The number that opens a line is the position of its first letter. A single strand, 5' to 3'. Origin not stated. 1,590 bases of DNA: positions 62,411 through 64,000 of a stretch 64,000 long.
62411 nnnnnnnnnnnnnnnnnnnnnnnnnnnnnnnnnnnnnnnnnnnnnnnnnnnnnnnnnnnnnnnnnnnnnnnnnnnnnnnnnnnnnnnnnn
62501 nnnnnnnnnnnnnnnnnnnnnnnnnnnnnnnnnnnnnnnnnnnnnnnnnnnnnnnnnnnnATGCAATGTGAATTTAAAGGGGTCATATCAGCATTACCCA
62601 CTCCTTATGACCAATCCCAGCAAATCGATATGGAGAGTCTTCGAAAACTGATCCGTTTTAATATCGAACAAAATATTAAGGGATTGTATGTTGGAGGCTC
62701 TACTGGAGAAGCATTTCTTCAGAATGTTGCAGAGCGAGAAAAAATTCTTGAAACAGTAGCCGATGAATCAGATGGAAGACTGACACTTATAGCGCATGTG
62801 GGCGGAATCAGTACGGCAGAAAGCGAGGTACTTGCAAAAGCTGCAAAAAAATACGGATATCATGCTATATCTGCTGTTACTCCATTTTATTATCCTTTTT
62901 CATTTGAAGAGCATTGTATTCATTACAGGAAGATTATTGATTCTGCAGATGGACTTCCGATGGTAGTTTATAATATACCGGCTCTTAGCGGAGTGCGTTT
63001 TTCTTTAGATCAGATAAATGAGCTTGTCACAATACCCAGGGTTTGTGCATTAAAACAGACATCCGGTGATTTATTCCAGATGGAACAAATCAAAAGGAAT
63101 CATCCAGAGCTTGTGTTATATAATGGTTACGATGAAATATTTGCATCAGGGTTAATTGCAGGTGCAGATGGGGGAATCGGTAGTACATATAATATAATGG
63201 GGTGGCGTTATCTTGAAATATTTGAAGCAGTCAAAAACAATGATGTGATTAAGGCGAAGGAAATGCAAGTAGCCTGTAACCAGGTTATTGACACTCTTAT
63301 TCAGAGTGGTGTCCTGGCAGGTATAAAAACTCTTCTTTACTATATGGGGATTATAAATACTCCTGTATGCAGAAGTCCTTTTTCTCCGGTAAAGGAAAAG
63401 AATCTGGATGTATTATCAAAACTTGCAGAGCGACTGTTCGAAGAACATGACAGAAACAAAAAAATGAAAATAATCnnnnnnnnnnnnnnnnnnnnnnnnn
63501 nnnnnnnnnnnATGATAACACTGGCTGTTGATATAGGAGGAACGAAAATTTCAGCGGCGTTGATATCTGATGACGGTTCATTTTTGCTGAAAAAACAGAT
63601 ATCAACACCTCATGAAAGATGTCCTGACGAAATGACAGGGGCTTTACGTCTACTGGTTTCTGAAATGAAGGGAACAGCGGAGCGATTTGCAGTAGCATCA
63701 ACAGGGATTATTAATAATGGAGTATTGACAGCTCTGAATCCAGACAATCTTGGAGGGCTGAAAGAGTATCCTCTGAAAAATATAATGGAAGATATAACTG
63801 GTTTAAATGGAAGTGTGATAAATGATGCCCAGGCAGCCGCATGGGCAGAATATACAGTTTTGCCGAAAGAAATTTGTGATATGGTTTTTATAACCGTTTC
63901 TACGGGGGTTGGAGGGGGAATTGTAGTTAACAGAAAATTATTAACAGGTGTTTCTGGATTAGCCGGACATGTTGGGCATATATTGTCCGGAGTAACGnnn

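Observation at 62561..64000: Accessory sialic-acid catabolism paralogs (nanA-like, nanK-like) at the edge of the island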

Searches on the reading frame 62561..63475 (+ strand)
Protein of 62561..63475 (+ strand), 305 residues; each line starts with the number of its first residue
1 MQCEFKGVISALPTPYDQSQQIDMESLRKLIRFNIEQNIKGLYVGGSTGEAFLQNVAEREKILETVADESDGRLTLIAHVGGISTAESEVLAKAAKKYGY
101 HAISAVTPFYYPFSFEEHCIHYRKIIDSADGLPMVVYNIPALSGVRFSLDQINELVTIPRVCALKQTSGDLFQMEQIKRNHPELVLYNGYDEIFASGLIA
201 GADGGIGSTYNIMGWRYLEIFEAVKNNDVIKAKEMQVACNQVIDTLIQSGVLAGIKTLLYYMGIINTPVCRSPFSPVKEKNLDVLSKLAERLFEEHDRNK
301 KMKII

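Call 7: search_protein_families(library=ncbifam, proteins=[window:62561-63475:+])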
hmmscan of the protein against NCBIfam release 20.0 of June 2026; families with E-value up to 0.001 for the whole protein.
window:62561-63475:+ (305 aa): 7 families
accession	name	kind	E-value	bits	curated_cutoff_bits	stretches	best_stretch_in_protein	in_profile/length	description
NF003164.0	PRK04147.1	equivalog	5.9e-135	449.2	281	1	3-295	2-293/294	N-acetylneuraminate lyase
TIGR00683.1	nanA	equivalog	2.1e-130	434.3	382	1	6-295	2-291/293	N-acetylneuraminate lyase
TIGR00674.1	dapA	equivalog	4.5e-50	170.1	206.15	1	7-288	1-282/286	4-hydroxy-tetrahydrodipicolinate synthase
TIGR02313.1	HpaI-NOT-DapA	exception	3.4e-36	124.5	396.7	1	5-288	1-285/294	2,4-dihydroxyhept-2-ene-1,7-dioic acid aldolase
NF040954.1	Arch_KDGaldase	equivalog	2.7e-35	122.1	390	1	8-294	3-283/288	bifunctional 2-dehydro-3-deoxy-phosphogluconate/2-dehydro-3-deoxy-6-phosphogalactonate aldolase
NF002958.0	PRK03620.1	subfamily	7.7e-21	74.2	278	1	6-194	12-198/307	5-dehydro-4-deoxyglucarate dehydratase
TIGR03249.1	KdgD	equivalog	3e-18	66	373.95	1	6-290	10-296/299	5-dehydro-4-deoxyglucarate dehydratase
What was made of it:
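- On N-acetylneuraminate lyase (NanA, class I aldolase of the DHDPS/NAL family): The DapA model scores 170, below its cut-off of 206 (call 7).
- Checked: It scores above the curated cut-off of both NanA equivalog models: NF003164 449 bits against 281, and TIGR00683 434 against 382 (call 7).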

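Call 8: search_protein_families(library=pfam, proteins=[window:62561-63475:+])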
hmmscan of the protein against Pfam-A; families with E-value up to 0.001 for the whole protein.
window:62561-63475:+ (305 aa): 1 family
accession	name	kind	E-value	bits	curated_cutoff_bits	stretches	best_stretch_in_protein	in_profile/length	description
PF00701.28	DHDPS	-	3.8e-94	315.1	22.1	1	5-290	2-287/289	Dihydrodipicolinate synthetase family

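Call 10: search_solved_structures(query=window:62561-63475:+, show_alignments=2, max_evalue=1e-20)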
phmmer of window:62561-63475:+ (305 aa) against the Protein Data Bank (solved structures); distinct sequences matched with E-value up to 1e-20: 105 (the best 60 are shown).
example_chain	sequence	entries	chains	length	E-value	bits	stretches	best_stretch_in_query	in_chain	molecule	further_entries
3lbc_A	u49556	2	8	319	2.1e-134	450.8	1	3-296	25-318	N-acetylneuraminate lyase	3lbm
3lcl_A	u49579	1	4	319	2.1e-134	450.8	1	3-296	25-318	N-acetylneuraminate lyase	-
2wo5_A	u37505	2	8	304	2.6e-134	450.5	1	5-296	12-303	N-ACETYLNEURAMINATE LYASE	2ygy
3lcf_A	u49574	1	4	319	2.9e-134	450.3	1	3-296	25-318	N-acetylneuraminate lyase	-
2wnn_A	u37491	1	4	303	3.3e-134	450.1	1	5-295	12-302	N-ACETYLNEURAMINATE LYASE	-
3lcg_A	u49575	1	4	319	5.5e-134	449.4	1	3-296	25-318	N-acetylneuraminate lyase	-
1fdy_A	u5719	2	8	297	6e-134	449.3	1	3-296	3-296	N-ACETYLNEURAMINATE LYASE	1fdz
8u8w_A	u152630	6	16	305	7.1e-134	449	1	4-296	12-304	N-acetylneuraminate lyase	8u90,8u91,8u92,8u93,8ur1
1hl2_A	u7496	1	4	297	1.1e-133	448.4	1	3-296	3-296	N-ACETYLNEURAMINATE LYASE SUBUNIT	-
2wnq_A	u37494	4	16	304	1.3e-133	448.2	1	5-296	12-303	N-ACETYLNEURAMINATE LYASE | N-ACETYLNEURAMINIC ACID LYASE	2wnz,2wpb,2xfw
2wkj_A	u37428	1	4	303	1.7e-133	447.8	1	5-295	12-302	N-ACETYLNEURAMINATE LYASE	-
3lci_A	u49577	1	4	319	2e-133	447.6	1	3-296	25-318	N-acetylneuraminate lyase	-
3lch_A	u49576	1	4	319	2e-133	447.6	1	3-296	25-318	N-acetylneuraminate lyase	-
1nal_1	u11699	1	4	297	3.5e-133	446.8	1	3-296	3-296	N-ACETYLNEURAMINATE LYASE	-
4uui_A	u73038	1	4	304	4.7e-133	446.3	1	5-296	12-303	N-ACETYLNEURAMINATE LYASE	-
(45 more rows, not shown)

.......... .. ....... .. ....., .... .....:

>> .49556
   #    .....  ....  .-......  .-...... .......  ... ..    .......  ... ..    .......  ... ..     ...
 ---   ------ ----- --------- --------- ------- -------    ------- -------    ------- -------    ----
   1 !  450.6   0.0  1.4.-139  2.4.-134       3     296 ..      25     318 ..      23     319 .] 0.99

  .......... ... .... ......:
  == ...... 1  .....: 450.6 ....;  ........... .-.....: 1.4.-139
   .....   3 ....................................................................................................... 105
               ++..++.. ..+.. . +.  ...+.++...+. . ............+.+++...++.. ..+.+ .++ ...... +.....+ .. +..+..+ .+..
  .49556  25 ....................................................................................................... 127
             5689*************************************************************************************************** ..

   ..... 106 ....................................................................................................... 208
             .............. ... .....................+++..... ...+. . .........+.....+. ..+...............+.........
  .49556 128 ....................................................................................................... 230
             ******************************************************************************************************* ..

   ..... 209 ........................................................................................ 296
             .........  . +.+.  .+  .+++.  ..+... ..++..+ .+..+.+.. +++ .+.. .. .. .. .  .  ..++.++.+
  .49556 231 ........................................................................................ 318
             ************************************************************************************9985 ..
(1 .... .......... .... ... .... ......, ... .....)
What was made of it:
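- Alignment to solved E. coli NanA is in call 10. The protein is colinear with NanA and belongs to the same family (calls 7, 10).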

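Call 37: find_homologous_proteins(query=window:62561-63475:+, max_evalue=1e-60)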
Query window:62561-63475:+ (305 aa): 1655 proteins with E <= 1e-60 among 8000 candidates; the best 120 are listed.
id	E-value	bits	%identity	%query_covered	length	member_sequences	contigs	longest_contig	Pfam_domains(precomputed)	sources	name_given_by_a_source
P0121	1.4e-198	676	100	100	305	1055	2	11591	PF00701.29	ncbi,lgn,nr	ncbi:TPA: N-acetylneuraminate lyase [Escherichia coli]|nr:N-acetylneuraminate lyase [Escherichia col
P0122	8.3e-181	618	63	97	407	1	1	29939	PF00701.29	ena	-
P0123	1.0e-165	568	87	100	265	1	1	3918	PF00701.29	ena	-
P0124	3.3e-138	478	71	97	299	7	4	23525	PF00701.29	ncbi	-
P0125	8.3e-137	474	71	96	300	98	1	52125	PF00701.29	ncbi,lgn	ncbi:N-acetylneuraminate lyase [Escherichia coli]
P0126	4.5e-136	471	70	97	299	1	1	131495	PF00701.29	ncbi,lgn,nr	ncbi:N-acetylneuraminate lyase [Escherichia coli]|nr:N-acetylneuraminate lyase [Escherichia coli]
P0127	5.8e-136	471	71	96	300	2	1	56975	PF00701.29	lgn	-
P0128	6.2e-136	471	70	97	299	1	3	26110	PF00701.29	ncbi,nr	ncbi:N-acetylneuraminate lyase [Escherichia coli]|nr:N-acetylneuraminate lyase [Escherichia coli] EL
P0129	6.3e-136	471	70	97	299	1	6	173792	PF00701.29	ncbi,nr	ncbi:N-acetylneuraminate lyase [Escherichia coli]|nr:N-acetylneuraminate lyase [Escherichia coli] AP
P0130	7.9e-136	470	71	96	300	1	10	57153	PF00701.29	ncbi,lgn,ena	ncbi:N-acetylneuraminate lyase [Escherichia coli]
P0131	1.5e-135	469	70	96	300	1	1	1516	PF00701.29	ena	-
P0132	2.1e-135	469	71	96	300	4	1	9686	PF00701.29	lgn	-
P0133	5.1e-135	468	69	97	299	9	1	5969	PF00701.29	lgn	-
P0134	1.5e-133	463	69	97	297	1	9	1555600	PF00701.29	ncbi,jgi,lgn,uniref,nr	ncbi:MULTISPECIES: N-acetylneuraminate lyase [Tenebrionibacter/Tenebrionicola group]|jgi:N-acetylneu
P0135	1.7e-133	463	68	97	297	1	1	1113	PF00701.29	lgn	-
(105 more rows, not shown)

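Call 39: find_encoding_contigs(protein=P0123, flank=5000, max_places=2)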
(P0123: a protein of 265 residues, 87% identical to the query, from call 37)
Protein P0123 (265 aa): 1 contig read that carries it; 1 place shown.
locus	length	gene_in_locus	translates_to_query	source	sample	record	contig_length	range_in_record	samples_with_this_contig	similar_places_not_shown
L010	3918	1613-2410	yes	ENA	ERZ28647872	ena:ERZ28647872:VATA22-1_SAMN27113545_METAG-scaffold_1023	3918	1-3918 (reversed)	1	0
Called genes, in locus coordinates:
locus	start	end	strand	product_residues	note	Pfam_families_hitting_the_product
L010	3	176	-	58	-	?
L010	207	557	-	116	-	PF05717:TnpB_IS66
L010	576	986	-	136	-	-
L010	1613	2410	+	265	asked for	PF00701:DHDPS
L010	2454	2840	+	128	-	-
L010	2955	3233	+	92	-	-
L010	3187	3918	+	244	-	?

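Call 40: find_encoding_contigs(protein=P0122, flank=10000, max_places=1)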
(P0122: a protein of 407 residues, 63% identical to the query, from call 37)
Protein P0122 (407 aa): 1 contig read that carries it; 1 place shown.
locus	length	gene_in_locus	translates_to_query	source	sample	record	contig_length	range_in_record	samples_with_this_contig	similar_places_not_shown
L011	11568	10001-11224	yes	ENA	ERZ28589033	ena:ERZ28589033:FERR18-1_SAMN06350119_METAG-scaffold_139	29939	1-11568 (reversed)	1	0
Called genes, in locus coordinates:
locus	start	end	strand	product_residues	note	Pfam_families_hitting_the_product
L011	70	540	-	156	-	PF01316:Arg_repressor, PF02863:Arg_repressor_C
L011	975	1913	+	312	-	PF00056:Ldh_1_N, PF02866:Ldh_1_C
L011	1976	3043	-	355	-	PF00089:Trypsin, PF13365:Trypsin_2, PF00595:PDZ, PF13180:PDZ_2, PF17820:PDZ_6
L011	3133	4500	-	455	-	PF00089:Trypsin, PF13365:Trypsin_2, PF00595:PDZ, PF13180:PDZ_2, PF17820:PDZ_6, PF00595:PDZ, PF13180:PDZ_2 (weak), PF17820:PDZ_6, +1 more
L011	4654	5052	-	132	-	PF06295:ZapG-like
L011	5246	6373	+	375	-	PF03969:AFG1_ATPase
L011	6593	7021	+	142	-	PF00572:Ribosomal_L13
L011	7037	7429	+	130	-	PF00380:Ribosomal_S9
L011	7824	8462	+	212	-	PF02798:GST_N, PF13417:GST_N_3, PF13409:GST_N_2, PF00043:GST_C, PF13410:GST_C_2 (weak)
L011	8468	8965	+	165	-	PF04386:SspB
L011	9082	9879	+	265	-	-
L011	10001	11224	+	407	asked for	PF00701:DHDPS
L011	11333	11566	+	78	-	?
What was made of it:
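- Tried and rejected: Both look like assembly or gene-calling artefacts (calls 39, 40).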

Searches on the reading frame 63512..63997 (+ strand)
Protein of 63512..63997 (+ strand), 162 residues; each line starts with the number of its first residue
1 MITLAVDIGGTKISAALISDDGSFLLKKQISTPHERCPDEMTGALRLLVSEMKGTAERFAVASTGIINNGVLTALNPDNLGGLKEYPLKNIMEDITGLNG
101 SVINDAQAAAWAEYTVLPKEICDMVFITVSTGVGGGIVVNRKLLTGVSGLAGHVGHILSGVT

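Call 7: search_protein_families(library=ncbifam, proteins=[window:63512-63997:+])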
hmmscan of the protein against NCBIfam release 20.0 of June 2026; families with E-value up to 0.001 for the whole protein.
window:63512-63997:+ (162 aa): 14 families
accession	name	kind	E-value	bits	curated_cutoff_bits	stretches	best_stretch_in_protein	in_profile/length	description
NF003461.0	PRK05082.1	subfamily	1.3e-71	241.4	283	1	1-160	1-160/291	N-acetylmannosamine kinase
NF047821.1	NactlManKinNanK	equivalog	3e-66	223.9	450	1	1-159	1-159/288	N-acetylmannosamine kinase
TIGR00744.1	ROK_glcA_fam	subfamily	1.6e-21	76.9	260.35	1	4-158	1-160/318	ROK family glucokinase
NF045551.1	GK_Pyrobac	equivalog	4e-14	52.6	500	1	3-157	2-146/294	ATP-dependent glucokinase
NF042998.1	bglucokin_BglK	equivalog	7.8e-12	45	550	1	4-158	4-157/291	beta-glucoside kinase BglK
NF009835.0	PRK13310.1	equivalog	1.9e-11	43.9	380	1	5-157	4-158/303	N-acetylglucosamine kinase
NF007108.0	PRK09557.1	equivalog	6.9e-11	42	443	1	2-156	2-158/303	fructokinase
NF045942.1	PolPhglucPhase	equivalog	8.4e-11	42.1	250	1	4-145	3-147/242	polyphosphate--glucose phosphotransferase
NF047937.1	TransRegNagC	equivalog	1.2e-08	34.5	650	1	3-157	81-241/399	DNA-binding transcriptional regulator NagC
NF009836.0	PRK13311.1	equivalog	1.4e-07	31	551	1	5-157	4-158/256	N-acetyl-D-glucosamine kinase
NF007251.0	PRK09698.1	equivalog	2e-07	30.6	253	1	3-157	8-167/304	allose kinase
NF009848.0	PRK13318.1-6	equivalog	4.6e-05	22.9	248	1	3-57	2-55/256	type III pantothenate kinase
NF049930.1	TransRegMlc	equivalog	8.5e-05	22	530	1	59-157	149-247/405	sugar metabolism global transcriptional regulator Mlc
NF045550.1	FrctkaseScrK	equivalog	0.00061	19.3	400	0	101-150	104-152/293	fructokinase ScrK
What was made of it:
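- Checked: They also match N-acetylmannosamine kinase NF003461 at 241 bits on half the protein (call 7).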

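Call 8: search_protein_families(library=pfam, proteins=[window:63512-63997:+])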
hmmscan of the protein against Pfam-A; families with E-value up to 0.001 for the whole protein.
window:63512-63997:+ (162 aa): 1 family
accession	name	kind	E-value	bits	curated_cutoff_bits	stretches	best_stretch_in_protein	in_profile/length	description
PF00480.26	ROK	-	2.6e-39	135.9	22.9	1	4-158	2-159/294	ROK family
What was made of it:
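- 63512..64000 (+): nanK9, the accessory ROK N-acetylmannosamine kinase. Only the first 163 of 291 codons are present, because the window end cuts the gene. See calls 7 and 8.
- Checked: Its 162 translated residues match the ROK family (Pfam, 2.6e-39, call 8).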
